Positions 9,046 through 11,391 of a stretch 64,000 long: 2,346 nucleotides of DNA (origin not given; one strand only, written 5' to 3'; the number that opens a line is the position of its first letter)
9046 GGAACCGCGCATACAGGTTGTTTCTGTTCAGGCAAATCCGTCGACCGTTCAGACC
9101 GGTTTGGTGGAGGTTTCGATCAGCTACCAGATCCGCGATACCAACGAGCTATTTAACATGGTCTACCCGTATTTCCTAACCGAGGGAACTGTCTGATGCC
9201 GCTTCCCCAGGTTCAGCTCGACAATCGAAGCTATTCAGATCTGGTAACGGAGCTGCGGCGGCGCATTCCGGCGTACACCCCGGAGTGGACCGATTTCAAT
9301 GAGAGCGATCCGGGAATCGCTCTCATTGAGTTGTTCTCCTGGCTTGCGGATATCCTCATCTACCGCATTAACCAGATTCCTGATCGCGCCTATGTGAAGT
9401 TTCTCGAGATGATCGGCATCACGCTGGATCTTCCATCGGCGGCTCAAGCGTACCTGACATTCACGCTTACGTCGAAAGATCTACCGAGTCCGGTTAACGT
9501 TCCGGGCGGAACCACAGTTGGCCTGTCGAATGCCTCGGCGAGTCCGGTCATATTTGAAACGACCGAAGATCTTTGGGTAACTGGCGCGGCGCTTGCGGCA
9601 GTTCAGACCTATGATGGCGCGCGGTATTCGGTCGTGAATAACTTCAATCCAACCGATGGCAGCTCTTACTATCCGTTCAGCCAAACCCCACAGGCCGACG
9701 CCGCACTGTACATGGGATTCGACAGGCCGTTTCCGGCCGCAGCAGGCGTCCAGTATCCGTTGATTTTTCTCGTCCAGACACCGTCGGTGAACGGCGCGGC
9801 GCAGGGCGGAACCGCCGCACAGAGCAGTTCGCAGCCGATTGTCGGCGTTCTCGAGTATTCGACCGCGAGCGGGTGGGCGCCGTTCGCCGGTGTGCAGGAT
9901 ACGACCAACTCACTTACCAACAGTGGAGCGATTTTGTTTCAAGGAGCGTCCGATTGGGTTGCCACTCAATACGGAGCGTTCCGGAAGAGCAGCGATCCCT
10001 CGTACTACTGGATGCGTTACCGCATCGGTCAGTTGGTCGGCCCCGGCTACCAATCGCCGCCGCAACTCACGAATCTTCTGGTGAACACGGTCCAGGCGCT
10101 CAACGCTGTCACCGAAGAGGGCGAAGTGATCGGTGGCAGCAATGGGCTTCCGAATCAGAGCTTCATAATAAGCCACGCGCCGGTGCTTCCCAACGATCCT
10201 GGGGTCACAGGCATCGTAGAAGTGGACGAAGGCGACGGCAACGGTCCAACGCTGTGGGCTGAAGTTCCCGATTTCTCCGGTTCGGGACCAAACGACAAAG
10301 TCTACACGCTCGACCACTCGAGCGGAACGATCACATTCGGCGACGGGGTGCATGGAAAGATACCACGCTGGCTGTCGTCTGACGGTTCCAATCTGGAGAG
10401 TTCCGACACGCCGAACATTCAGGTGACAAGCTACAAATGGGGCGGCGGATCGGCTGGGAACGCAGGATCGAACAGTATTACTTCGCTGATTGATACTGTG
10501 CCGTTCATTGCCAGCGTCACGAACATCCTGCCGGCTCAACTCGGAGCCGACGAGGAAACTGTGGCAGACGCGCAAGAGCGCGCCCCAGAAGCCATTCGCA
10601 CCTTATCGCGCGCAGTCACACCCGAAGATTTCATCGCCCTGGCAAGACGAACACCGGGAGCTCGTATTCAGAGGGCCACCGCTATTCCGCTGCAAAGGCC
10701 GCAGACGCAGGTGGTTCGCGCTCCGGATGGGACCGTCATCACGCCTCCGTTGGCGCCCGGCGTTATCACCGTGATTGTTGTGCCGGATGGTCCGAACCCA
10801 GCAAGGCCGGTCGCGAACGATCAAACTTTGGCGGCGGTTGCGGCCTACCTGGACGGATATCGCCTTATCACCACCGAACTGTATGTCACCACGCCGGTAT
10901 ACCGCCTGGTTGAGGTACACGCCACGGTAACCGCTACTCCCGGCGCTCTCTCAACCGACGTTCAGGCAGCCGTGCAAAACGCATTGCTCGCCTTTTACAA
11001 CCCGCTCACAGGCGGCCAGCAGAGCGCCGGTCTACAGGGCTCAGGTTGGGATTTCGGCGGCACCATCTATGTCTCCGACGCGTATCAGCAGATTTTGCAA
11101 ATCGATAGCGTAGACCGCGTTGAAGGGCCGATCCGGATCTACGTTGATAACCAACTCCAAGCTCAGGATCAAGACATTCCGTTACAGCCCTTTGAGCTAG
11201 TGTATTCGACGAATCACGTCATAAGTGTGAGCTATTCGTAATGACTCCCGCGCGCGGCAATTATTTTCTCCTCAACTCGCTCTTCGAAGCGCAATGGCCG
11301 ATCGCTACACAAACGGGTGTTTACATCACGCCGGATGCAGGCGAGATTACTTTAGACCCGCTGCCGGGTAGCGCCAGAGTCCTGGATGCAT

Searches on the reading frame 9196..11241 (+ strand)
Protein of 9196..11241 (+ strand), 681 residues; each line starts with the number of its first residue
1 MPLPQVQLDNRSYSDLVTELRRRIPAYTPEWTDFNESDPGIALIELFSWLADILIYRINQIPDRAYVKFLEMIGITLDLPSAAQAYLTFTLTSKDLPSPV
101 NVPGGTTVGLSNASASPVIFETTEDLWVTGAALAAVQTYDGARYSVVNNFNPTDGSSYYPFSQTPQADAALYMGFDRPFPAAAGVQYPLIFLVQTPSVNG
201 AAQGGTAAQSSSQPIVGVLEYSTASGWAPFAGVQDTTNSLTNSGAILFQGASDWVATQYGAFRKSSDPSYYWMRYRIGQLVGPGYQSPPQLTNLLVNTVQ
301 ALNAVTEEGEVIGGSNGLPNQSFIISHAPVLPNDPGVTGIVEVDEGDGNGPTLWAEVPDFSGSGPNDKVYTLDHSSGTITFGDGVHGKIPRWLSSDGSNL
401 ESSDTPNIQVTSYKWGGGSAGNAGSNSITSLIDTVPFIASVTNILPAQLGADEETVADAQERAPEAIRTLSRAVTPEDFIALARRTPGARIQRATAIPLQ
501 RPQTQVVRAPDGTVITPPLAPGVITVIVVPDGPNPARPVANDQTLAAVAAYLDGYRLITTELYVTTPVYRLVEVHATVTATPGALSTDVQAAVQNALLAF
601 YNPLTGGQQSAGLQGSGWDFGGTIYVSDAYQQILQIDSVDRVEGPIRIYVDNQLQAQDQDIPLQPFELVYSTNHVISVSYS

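Call 105: search_protein_families(library=pfam, proteins=[window:9196-11241:+], max_evalue=0.0001)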
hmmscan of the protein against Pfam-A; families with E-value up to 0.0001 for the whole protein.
window:9196-11241:+ (681 aa): 1 family
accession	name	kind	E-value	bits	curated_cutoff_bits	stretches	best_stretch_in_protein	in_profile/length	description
PF04865.19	Baseplate_J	-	1.4e-19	70.9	21.1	1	418-602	75-238/255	Baseplate J-like protein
